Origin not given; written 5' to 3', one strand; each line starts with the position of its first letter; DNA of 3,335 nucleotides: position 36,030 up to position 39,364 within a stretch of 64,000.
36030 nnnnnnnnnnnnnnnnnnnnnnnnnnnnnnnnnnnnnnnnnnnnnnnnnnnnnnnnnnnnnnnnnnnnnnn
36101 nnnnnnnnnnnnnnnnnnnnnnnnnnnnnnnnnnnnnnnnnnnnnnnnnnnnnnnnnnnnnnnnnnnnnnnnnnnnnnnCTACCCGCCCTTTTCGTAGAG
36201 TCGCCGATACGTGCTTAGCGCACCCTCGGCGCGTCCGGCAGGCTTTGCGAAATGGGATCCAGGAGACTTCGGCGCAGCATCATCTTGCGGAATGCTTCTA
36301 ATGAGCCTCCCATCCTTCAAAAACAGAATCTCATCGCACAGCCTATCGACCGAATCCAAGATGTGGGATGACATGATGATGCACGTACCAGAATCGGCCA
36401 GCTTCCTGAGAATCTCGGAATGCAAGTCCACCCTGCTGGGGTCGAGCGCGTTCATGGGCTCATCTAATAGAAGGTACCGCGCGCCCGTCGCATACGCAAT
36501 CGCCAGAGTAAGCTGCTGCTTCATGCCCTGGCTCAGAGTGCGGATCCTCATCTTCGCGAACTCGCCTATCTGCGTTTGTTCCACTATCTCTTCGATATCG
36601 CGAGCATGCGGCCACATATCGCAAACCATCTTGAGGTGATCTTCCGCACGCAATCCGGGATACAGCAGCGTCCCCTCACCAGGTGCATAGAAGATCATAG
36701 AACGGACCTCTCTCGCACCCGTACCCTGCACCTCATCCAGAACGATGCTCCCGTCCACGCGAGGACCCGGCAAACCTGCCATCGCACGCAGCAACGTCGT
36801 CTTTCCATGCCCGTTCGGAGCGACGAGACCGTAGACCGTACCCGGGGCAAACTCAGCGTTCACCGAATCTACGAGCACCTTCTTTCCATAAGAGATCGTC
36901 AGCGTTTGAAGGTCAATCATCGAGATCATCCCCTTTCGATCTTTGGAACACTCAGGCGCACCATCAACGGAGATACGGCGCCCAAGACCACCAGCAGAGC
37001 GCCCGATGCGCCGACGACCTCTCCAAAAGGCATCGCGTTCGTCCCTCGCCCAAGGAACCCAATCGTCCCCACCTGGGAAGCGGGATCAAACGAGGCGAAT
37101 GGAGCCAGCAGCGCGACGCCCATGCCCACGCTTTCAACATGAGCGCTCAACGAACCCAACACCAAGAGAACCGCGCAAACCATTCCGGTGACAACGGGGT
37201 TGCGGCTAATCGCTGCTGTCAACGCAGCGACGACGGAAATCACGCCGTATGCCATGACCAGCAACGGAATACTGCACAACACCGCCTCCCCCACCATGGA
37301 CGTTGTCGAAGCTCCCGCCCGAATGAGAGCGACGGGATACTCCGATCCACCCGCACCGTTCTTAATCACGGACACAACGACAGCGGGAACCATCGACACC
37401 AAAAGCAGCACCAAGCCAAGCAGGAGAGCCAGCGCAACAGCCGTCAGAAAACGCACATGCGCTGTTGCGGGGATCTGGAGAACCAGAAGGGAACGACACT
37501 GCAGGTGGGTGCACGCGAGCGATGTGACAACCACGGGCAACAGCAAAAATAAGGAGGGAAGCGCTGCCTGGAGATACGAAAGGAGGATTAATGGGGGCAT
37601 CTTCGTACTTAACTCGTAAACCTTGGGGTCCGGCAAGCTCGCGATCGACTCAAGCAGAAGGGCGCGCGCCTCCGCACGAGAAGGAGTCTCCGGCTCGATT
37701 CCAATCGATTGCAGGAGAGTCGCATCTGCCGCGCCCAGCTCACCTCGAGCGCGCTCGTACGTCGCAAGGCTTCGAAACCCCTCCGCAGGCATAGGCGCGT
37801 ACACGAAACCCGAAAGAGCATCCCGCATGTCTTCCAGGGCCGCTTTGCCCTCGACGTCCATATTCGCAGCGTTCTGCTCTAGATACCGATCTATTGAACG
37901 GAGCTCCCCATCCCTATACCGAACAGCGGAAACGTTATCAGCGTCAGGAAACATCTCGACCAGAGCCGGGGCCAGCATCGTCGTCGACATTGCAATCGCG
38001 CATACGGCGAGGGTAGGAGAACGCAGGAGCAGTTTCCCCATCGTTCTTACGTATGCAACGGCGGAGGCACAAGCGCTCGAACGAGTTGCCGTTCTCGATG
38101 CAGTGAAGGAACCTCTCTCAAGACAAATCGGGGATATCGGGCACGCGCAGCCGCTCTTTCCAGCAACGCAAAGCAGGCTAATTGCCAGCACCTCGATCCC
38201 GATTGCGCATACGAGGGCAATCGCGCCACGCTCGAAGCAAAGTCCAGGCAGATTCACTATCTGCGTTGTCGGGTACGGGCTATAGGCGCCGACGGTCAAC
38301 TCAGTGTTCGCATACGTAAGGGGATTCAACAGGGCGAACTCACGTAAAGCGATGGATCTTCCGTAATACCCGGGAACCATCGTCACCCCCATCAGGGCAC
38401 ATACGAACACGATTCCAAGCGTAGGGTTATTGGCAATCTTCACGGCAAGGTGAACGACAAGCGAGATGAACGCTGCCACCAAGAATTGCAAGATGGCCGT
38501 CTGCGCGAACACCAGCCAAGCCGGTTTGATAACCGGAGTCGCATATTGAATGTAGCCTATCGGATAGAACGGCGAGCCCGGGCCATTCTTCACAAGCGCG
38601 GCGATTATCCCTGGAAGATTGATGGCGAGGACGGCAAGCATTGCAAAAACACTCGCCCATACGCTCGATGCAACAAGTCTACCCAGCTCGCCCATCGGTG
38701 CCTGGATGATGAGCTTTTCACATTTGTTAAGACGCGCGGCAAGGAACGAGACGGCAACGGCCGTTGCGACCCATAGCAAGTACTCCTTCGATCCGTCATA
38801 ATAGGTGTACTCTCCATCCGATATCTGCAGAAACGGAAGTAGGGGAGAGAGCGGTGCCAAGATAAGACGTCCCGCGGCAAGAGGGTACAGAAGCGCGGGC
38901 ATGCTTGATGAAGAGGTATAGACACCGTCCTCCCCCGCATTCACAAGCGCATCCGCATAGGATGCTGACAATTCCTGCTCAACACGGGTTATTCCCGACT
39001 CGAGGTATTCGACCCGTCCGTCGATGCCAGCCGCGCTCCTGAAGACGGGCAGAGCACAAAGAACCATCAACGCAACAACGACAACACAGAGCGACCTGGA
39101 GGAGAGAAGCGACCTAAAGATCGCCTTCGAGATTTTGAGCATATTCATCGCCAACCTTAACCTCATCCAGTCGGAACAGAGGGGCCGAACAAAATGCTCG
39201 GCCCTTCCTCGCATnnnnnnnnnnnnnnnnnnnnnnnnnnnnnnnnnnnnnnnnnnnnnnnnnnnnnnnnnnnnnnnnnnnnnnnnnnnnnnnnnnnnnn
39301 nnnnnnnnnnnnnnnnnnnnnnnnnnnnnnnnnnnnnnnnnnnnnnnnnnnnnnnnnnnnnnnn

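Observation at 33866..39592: Two tandem modules of small secreted Tyr/Gly-rich protein plus very large polytopic membrane protein plus ABC ATPase, the architecture of lactococcin-972-type bacteriocin loci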

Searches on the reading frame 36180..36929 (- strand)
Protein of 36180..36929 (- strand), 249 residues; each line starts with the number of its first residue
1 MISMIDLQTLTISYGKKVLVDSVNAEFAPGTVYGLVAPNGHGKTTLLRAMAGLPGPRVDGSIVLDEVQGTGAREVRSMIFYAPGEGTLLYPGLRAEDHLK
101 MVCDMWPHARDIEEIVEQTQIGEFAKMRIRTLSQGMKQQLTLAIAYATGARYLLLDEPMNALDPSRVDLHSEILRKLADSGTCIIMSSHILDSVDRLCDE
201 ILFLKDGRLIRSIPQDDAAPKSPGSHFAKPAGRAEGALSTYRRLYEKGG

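Call 3: search_protein_families(library=pfam, proteins=[window:36180-36929:-], max_evalue=1)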
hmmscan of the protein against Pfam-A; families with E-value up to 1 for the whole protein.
window:36180-36929:- (249 aa): 7 families
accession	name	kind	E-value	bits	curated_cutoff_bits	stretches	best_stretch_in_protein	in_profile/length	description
PF00005.33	ABC_tran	-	1.7e-21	77.7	25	1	21-160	2-137/137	ABC transporter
PF13304.12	AAA_21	-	5.3e-08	33.7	27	1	125-190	231-299/304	AAA domain, putative AbiEii toxin, Type IV TA system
PF02463.25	SMC_N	-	0.00058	19.8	40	1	130-187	135-196/220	RecF/RecN/SMC N terminal domain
PF00004.35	AAA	-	0.17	12.8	21.2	1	35-79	3-50/131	ATPase family associated with various cellular activities (AAA)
PF13401.12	AAA_22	-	0.17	12.6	27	1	35-86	10-61/130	AAA domain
PF25199.1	nSTAND_NTPase5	-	0.17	12.2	34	1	20-51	29-62/145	Novel STAND NTPase 5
PF13476.12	AAA_23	-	0.18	12.8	27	1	34-51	23-40/201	AAA domain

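Call 4: search_protein_families(library=ncbifam, proteins=[window:36180-36929:-], max_evalue=1)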
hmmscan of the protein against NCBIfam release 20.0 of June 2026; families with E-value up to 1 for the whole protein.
window:36180-36929:- (249 aa): 192 families (the best 25 are shown)
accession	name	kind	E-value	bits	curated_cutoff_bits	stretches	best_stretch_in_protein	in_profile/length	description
TIGR03740.1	galliderm_ABC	subfamily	6e-36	124.2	309.75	1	7-210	3-203/223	lantibiotic protection ABC transporter ATP-binding subunit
TIGR01288.1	nodI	equivalog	7.7e-32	110.5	424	1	5-210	5-214/303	nodulation factor ABC transporter ATP-binding protein NodI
TIGR01188.1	drrA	subfamily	1.5e-31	109.9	312.45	1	14-211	3-204/302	daunorubicin resistance ABC transporter, ATP-binding protein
NF010059.0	PRK13536.1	equivalog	2.7e-31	108.6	549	1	4-210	43-253/342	nodulation factor ABC transporter ATP-binding protein NodI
NF007082.0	PRK09536.1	equivalog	3.4e-30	105.5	537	1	3-210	2-218/402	corrinoid ABC transporter ATPase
NF010060.0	PRK13537.1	equivalog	6.1e-30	104.2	521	1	2-210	13-225/314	nodulation factor ABC transporter ATP-binding protein NodI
TIGR03522.1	GldA_ABC_ATP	equivalog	2.3e-27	96.3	402.6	1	5-211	3-212/301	gliding motility-associated ABC transporter ATP-binding subunit GldA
NF053840.1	MnTportMntADein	equivalog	7.1e-27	94.5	400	1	4-214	1-216/240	manganese ABC transporter ATP-binding protein MntA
TIGR03873.1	F420-0_ABC_ATP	hypoth_equivalog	1.3e-26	93.4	372.4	2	113-212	119-218/256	putative F420-0 ABC transporter ATP-binding protein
NF047568.1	PSM_export_PmtC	equivalog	1.9e-25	89.9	375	1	6-218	2-207/290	phenol-soluble modulin export ABC transporter ATP-binding protein PmtC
TIGR01189.1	ccmA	equivalog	2.1e-25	89.6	131.6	1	7-190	3-186/198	heme ABC exporter ATP-binding protein CcmA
NF008409.0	PRK11231.1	equivalog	5.3e-25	88.2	375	2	111-212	118-219/255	Fe(3+) dicitrate ABC transporter ATP-binding protein FecE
NF010068.0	PRK13548.1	equivalog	1.4e-24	86.6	261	1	3-212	4-224/261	heme ABC transporter ATP-binding protein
TIGR03410.1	urea_trans_UrtE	equivalog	8.2e-24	84.3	285.8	1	6-217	2-218/230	urea ABC transporter ATP-binding subunit UrtE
NF010061.0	PRK13538.1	equivalog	8.6e-24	84.2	195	1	3-189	4-191/211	cytochrome c biogenesis heme-transporting ATPase CcmA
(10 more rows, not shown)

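Call 81: search_protein_families(library=padloc, proteins=[window:36180-36929:-], max_evalue=0.01)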
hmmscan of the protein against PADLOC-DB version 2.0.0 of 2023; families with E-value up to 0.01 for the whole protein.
window:36180-36929:- (249 aa): 13 families
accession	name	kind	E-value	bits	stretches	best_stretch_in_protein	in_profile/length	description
PDLC04135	mad3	-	1.5e-18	65.5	1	126-207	258-340/374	mads_3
PDLC02980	AriA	-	2.1e-09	35.8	1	127-189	233-298/304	-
PDLC04140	mad8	-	8.2e-08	30.1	1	15-195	12-238/314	mads_8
PDLC02914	ATPase-Toprim_I-B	-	3.9e-05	21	0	31-52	26-47/443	-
PDLC04146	HEC-02B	-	5.6e-05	20.3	1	125-191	210-280/344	-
PDLC04242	PDC-M01A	-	9.5e-05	18.8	1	129-210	401-489/566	-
PDLC04214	HEC-02A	-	0.00011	19.6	1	151-189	239-277/338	-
PDLC04164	AriA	-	0.00041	18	0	125-189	165-231/253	-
PDLC02335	AbiLi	-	0.00051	17.2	0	32-51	78-97/326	AbiLi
PDLC00289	PtuA1|PtuA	-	0.00075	16.6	0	126-204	222-303/404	AAA ATPase domain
PDLC04213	HEC-02A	-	0.0009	16.9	0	151-189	233-271/337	-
PDLC00278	PtuA1|PtuA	-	0.0047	14.2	0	35-53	28-46/436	AAA ATPase domain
PDLC00310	PtuA1|PtuA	-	0.0051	13.9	0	35-51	28-44/443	AAA ATPase domain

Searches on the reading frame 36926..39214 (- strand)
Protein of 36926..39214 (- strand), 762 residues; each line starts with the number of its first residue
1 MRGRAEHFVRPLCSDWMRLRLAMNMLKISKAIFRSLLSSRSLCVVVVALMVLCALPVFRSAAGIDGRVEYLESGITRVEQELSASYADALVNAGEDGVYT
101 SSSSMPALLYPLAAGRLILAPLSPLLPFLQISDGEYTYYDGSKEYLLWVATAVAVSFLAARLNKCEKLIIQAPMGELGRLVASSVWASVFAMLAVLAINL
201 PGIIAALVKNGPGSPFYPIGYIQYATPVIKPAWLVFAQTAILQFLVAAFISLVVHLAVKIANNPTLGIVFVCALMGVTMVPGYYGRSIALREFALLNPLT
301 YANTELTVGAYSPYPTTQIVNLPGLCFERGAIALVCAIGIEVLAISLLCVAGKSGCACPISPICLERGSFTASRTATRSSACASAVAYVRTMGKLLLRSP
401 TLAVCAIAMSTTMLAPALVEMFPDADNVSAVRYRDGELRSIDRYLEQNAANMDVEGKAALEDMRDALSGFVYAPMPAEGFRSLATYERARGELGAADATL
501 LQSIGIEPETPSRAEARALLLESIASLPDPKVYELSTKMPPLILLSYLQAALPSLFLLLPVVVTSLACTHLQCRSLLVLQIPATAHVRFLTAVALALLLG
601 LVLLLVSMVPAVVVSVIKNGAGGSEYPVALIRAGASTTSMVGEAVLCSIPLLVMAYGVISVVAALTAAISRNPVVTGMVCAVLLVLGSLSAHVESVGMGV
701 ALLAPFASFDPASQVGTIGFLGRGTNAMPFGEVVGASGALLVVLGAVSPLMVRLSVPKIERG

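Call 3: search_protein_families(library=pfam, proteins=[window:36926-39214:-], max_evalue=1)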
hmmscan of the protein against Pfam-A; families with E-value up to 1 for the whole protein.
window:36926-39214:- (762 aa): 0 families

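Call 4: search_protein_families(library=ncbifam, proteins=[window:36926-39214:-], max_evalue=1)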
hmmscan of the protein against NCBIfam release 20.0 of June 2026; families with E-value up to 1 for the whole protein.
window:36926-39214:- (762 aa): 0 families

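Call 14: find_homologous_proteins(query=window:36926-39214:-, max_evalue=0.001)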
Query window:36926-39214:- (762 aa): 29 proteins with E <= 0.001 among 8000 candidates.
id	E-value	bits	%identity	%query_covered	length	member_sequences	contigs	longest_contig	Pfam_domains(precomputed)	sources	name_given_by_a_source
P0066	0.0e+0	1545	100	97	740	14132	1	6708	-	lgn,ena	-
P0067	0.0e+0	1525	98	97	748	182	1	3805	-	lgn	-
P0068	0.0e+0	1475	94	97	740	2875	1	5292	-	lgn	-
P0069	0.0e+0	1472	97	97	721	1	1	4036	-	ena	-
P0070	0.0e+0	1471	94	97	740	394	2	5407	-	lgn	-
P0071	0.0e+0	1470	95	97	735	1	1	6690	-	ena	-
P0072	0.0e+0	1455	96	97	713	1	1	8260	-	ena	-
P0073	0.0e+0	1430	94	97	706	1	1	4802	-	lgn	-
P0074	0.0e+0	1421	94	97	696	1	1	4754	-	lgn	-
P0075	0.0e+0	1414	91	97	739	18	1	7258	-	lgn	-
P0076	0.0e+0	1409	100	88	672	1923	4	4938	-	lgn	-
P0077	0.0e+0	1391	96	92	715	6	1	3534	-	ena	-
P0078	0.0e+0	1352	100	65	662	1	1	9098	-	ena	-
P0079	0.0e+0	1243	80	97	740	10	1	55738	-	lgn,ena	-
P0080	0.0e+0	1214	79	97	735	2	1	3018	-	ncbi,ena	-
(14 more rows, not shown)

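Call 40: find_related_loci(query=A8, collection=genome_contigs, flank=6000)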
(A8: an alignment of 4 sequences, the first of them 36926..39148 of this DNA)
Query A8 (740 aa) in genome_contigs; peptide patterns used: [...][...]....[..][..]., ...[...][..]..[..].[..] (x = any residue, [..] = any of these).
589 stretches matched a pattern (row limit reached: there are more); 513 encode a relative of the query (tblastn E <= 1e-3); the best 80 are kept; 80 distinct loci.
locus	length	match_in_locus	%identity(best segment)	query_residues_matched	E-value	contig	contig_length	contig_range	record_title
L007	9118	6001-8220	100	1-740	0e+0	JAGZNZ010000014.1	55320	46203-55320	MAG: Collinsella sp. isolate L3_122_242G1_dasL3_122_242G1_maxbin2.maxbin.017 L3_122_242G1_scaffold_294, whole genome sho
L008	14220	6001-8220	100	1-740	0e+0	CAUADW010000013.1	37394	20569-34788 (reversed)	MAG TPA_asm: uncultured Collinsella sp. isolate ERR9762700_bin.26_MetaWRAP_v1.3_MAG genome assembly, contig: ERZ18534034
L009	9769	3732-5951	100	1-740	0e+0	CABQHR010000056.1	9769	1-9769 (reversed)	MAG TPA_asm: uncultured Collinsella sp. isolate MGYG-HGUT-00593 genome assembly, contig: GUT_GENOME018161_56, whole geno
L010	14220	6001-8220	100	1-740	0e+0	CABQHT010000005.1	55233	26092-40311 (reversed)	MAG TPA_asm: uncultured Collinsella sp. isolate MGYG-HGUT-00594 genome assembly, contig: GUT_GENOME018175_5, whole genom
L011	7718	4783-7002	100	1-740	0e+0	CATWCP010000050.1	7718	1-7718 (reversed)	MAG TPA_asm: uncultured Collinsella sp. isolate ERR9322428_bin.9_MetaWRAP_v1.3_MAG genome assembly, contig: ERZ18534383.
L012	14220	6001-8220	100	1-740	0e+0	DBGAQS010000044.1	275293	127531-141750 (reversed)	MAG TPA_asm: Collinsella sp. isolate MAG10591 contig44, whole genome shotgun sequence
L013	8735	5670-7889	100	1-740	0e+0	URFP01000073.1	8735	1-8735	uncultured Collinsella sp. isolate UMGS962 genome assembly, contig: NODE_2723_length_8735_cov_40.345507, whole genome sh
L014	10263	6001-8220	100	1-740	0e+0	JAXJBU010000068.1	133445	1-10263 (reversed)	MAG: Collinsella sp. isolate DOME_MAG_11504 11504_W0106_k141_134840, whole genome shotgun sequence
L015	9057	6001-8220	100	1-740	0e+0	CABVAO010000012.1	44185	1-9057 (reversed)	MAG TPA_asm: uncultured Collinsella sp. isolate MGYG-HGUT-04550 genome assembly, contig: GUT_GENOME282720_12, whole geno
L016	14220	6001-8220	100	1-740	0e+0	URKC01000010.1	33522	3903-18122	uncultured Collinsella sp. isolate UMGS1074 genome assembly, contig: NODE_651_length_33522_cov_3.951295, whole genome sh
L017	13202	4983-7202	100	1-740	0e+0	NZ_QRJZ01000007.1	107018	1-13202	Collinsella sp. AM17-1 AM17-1.Scaf7, whole genome shotgun sequence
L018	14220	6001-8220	100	1-740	0e+0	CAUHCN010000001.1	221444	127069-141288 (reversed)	MAG TPA_asm: uncultured Collinsella sp. isolate SRR16280060_bin.13_MetaWRAP_v1.3_MAG genome assembly, contig: ERZ1928947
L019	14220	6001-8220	100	1-740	0e+0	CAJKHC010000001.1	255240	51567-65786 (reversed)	MAG TPA_asm: uncultured Collinsella sp. isolate ERR1600555-bin.13 genome assembly, contig: NODE_13_length_255240_cov_54.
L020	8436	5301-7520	100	1-740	0e+0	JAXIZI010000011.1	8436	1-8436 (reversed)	MAG: Collinsella sp. isolate DOME_MAG_10941 10941_D0536_k141_7259, whole genome shotgun sequence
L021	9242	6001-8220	100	1-740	0e+0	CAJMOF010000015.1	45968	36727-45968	TPA_asm: uncultured bacterium isolate ERR1430469-bin.42 genome assembly, contig: NODE_665_length_45968_cov_42.909546, wh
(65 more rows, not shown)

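Call 42: find_encoding_contigs(protein=P0079, flank=9000, max_places=4)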
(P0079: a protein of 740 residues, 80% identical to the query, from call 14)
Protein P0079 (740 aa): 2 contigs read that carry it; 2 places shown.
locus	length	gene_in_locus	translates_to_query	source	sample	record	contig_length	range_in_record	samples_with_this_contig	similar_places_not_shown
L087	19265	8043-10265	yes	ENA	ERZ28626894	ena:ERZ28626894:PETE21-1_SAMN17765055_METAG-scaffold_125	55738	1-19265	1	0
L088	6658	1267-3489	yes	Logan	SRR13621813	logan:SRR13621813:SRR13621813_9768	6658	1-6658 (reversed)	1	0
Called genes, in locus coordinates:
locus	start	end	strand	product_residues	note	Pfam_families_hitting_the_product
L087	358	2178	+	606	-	PF01979:Amidohydro_1, PF07969:Amidohydro_3 (weak), PF13382:Adenine_deam_C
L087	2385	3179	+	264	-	PF00702:Hydrolase, PF05116:S6PP (faint), PF08282:Hydrolase_3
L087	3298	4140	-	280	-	PF00702:Hydrolase (faint), PF08282:Hydrolase_3, PF05116:S6PP (weak)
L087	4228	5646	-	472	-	PF00285:Citrate_synt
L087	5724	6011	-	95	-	PF01842:ACT, PF13740:ACT_6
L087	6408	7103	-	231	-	PF00589:Phage_integrase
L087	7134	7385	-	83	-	PF12844:HTH_19 (weak), PF13443:HTH_26, PF01381:HTH_3 (weak)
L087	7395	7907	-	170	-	-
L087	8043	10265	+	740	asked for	-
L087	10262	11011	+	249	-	PF00005:ABC_tran, PF13304:AAA_21 (weak)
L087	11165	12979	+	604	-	PF13304:AAA_21 (faint), PF00005:ABC_tran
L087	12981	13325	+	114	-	-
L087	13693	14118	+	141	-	PF01197:Ribosomal_L31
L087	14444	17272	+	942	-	PF07517:SecA_DEAD, PF01043:SecA_PP_bind, PF21090:P-loop_SecA, PF07516:SecA_SW, PF02810:SEC-C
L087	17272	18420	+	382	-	PF03462:PCRF, PF00472:RF-1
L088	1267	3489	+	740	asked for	-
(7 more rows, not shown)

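Call 73: list_cluster_members(proteins=[window:36926-39148:-, window:34212-36026:-, window:39215-39580:-, window:33866-34210:-, P0105, P0117, P0127, P0133, P0119, P0144])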
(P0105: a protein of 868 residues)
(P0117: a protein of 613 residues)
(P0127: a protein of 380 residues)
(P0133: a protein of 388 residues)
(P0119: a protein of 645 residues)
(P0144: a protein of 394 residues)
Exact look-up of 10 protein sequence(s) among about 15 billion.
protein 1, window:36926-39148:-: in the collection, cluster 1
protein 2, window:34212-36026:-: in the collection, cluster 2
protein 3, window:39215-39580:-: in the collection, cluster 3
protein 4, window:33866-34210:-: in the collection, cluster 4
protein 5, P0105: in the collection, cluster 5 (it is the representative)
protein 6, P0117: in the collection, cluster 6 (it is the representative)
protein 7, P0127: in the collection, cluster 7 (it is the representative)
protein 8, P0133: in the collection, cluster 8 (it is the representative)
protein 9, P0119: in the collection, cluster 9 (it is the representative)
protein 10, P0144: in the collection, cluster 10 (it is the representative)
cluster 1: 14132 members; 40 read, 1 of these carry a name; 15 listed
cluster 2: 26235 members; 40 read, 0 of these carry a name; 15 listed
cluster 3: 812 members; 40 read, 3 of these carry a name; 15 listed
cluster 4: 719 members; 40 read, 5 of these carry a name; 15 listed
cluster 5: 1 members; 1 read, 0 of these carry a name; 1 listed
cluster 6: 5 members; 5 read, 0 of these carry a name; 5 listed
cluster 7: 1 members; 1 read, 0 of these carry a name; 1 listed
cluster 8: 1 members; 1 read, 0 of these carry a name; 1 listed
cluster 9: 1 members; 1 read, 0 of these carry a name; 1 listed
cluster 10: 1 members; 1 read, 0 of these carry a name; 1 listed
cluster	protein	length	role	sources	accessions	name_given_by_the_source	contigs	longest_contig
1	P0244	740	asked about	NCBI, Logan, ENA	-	-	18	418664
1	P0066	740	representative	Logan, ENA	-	-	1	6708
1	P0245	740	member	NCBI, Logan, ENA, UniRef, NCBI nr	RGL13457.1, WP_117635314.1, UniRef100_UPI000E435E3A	hypothetical protein DXC79_04505 [Collinsella sp. TF08-11AT] | hypothetical protein n=1 Tax=Collinsella sp. TF08-11AT TaxID=2292333 RepID=UPI000E435E3A | hypothetical protein [Collinsella sp. TF08-11AT]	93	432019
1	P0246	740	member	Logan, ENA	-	-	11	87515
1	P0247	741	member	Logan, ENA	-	-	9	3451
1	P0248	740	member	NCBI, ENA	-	-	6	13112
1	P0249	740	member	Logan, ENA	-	-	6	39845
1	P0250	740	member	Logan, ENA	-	-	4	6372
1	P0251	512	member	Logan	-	-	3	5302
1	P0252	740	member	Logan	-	-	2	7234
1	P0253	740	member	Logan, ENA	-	-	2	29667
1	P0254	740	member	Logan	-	-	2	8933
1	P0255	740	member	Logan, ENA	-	-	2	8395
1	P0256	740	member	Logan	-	-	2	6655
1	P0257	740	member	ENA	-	-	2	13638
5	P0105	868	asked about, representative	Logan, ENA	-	-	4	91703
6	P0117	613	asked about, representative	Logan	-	-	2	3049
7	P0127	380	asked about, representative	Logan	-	-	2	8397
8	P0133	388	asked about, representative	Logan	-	-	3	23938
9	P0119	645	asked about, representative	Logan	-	-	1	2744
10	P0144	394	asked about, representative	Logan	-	-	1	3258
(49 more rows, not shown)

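Call 81: search_protein_families(library=padloc, proteins=[window:36926-39148:-], max_evalue=0.01)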
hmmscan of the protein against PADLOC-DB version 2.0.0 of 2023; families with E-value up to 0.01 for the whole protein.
window:36926-39148:- (740 aa): 0 families
